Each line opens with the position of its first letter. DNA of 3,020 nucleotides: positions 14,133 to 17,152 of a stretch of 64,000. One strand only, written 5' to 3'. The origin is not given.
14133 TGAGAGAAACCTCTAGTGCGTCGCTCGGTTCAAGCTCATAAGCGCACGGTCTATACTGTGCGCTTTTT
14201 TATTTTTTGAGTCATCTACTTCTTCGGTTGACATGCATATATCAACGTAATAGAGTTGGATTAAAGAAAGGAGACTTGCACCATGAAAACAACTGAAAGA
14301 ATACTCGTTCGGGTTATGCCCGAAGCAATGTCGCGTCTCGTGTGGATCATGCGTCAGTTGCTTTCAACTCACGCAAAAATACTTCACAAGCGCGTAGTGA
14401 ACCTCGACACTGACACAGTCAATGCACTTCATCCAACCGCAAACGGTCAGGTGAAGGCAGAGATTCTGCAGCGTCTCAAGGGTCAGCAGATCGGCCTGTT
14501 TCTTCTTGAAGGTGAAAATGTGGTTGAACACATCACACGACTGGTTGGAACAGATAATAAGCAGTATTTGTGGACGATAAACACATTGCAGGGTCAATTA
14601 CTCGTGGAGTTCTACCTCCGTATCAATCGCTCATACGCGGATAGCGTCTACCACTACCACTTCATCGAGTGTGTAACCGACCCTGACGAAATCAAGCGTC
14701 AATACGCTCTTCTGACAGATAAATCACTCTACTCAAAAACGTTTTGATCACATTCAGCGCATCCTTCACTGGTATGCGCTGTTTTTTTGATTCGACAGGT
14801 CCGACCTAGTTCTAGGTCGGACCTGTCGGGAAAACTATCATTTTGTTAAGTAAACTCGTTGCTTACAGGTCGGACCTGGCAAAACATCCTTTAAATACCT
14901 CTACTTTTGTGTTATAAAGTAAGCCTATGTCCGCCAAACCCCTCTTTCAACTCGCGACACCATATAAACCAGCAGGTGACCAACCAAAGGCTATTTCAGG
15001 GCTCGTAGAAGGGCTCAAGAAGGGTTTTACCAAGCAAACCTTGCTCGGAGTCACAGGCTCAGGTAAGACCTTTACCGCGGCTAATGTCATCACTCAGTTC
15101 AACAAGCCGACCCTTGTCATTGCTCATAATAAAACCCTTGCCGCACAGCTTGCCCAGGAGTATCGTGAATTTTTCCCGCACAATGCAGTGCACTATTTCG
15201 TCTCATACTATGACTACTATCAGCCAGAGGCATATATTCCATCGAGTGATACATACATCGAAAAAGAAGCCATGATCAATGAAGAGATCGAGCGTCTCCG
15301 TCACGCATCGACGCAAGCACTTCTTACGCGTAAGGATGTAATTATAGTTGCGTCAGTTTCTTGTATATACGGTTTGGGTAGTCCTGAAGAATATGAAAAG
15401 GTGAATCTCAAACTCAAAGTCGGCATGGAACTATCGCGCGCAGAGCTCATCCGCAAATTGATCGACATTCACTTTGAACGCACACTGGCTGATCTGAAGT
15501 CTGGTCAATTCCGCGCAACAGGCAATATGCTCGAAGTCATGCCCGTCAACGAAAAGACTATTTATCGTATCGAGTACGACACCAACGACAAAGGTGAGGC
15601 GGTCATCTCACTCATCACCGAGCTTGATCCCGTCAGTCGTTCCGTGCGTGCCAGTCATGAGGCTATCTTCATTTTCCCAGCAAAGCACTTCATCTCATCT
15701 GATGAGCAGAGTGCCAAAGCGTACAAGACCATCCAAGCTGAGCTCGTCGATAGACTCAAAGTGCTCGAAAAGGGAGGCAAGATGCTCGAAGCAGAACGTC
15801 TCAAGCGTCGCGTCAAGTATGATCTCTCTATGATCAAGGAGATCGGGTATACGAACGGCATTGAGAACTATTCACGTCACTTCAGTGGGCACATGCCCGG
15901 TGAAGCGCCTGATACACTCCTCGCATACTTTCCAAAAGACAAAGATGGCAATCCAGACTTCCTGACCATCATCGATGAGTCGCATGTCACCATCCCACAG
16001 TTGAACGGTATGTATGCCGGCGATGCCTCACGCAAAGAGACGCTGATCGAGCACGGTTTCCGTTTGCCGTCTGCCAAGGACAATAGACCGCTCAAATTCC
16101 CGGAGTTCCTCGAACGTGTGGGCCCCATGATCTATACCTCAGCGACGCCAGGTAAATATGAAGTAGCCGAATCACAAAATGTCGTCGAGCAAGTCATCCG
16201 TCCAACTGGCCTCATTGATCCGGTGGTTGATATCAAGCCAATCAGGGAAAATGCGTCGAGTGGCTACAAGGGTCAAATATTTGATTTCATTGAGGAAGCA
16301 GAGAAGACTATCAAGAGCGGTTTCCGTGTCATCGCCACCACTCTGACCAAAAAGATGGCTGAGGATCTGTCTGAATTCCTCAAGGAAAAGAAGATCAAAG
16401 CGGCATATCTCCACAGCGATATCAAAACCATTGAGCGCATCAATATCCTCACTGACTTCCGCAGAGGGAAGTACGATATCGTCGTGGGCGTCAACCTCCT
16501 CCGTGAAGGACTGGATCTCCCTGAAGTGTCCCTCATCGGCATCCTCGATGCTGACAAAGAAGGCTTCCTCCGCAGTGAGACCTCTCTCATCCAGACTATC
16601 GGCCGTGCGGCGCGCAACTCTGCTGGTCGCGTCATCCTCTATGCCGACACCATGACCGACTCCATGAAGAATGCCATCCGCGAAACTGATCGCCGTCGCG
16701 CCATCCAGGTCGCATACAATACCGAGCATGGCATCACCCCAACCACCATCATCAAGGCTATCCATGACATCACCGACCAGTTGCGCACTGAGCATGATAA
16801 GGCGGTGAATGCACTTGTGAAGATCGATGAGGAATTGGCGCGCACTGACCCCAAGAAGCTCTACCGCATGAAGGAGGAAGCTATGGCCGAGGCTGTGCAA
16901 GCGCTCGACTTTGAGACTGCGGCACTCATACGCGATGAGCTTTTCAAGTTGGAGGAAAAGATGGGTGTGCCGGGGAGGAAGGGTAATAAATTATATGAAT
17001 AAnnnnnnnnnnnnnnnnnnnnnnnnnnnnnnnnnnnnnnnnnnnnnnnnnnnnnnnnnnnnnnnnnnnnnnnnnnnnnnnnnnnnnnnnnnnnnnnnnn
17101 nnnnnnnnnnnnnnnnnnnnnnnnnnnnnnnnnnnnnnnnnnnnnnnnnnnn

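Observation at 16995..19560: AT-rich 2.5-kb island abutting uvrB: Schlafen-like AlbA_2 protein plus membrane-anchored Vsr/DUF2726-like endonuclease (plus coiled-coil TM protein) as a candidate novel defence module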

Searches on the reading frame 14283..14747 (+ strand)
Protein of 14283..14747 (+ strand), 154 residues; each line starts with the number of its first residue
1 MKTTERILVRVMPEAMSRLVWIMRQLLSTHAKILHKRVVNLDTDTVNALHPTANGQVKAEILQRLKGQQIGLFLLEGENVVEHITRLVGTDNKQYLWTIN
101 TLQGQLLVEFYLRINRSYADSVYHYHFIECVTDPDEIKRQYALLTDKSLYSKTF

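Call 3: search_protein_families(library=pfam, proteins=[window:14283-14747:+], max_evalue=0.1)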
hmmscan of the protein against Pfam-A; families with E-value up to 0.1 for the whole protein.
window:14283-14747:+ (154 aa): 1 family
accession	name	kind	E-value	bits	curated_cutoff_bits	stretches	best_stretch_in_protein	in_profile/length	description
PF00334.24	NDK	-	0.0015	18.9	27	1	6-104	2-102/135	Nucleoside diphosphate kinase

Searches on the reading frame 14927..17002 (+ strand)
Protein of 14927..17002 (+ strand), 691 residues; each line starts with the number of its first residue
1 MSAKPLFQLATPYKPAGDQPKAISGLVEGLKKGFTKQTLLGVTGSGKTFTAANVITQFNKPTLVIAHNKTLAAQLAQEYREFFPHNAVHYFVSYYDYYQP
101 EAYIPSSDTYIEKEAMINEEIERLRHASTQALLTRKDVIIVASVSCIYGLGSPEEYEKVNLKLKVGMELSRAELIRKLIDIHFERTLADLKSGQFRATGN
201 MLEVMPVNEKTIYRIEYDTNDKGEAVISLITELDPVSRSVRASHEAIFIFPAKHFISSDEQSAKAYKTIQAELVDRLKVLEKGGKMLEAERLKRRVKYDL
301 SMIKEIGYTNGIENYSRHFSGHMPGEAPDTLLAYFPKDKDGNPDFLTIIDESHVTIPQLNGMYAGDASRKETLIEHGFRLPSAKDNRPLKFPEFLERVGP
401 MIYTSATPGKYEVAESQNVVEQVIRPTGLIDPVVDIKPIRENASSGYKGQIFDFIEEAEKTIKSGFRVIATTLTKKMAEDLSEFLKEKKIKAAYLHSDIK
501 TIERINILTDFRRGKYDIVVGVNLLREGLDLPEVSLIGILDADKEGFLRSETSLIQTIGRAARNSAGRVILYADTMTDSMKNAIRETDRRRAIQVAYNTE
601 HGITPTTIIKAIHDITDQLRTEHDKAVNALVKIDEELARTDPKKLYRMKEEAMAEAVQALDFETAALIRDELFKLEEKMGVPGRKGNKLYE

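Call 3: search_protein_families(library=pfam, proteins=[window:14927-17002:+], max_evalue=0.1)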
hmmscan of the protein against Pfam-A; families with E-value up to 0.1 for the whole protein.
window:14927-17002:+ (691 aa): 10 families
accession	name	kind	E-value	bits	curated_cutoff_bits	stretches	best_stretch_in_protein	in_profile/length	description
PF12344.14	UvrB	-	7.6e-23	80.5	27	1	571-612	1-42/43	Ultra-violet resistance protein B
PF00271.37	Helicase_C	-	2.5e-21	76.5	23.5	1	461-564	11-109/110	Helicase conserved C-terminal domain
PF17757.6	UvrB_inter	-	1e-17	64.5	22.9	1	161-255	1-91/91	UvrB interaction domain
PF04851.21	ResIII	-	6e-13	49.5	22.5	1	16-141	5-131/164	Type III restriction enzyme, res subunit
PF02151.25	UVR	-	2.1e-05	24.5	21.5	1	650-677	8-35/36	UvrB/uvrC motif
PF00270.35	DEAD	-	8.6e-05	22.8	26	1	38-89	18-77/167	DEAD/DEAH box helicase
PF13604.12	AAA_30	-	0.0032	17.7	27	0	33-92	17-77/191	AAA domain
PF13401.12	AAA_22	-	0.0041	17.9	27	0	39-140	10-89/130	AAA domain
PF07728.20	AAA_5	-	0.029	14.8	22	0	39-133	4-87/139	AAA domain (dynein-related subfamily)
PF14814.11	UB2H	-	0.046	14.2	27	0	163-204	1-42/85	Bifunctional transglycosylase second domain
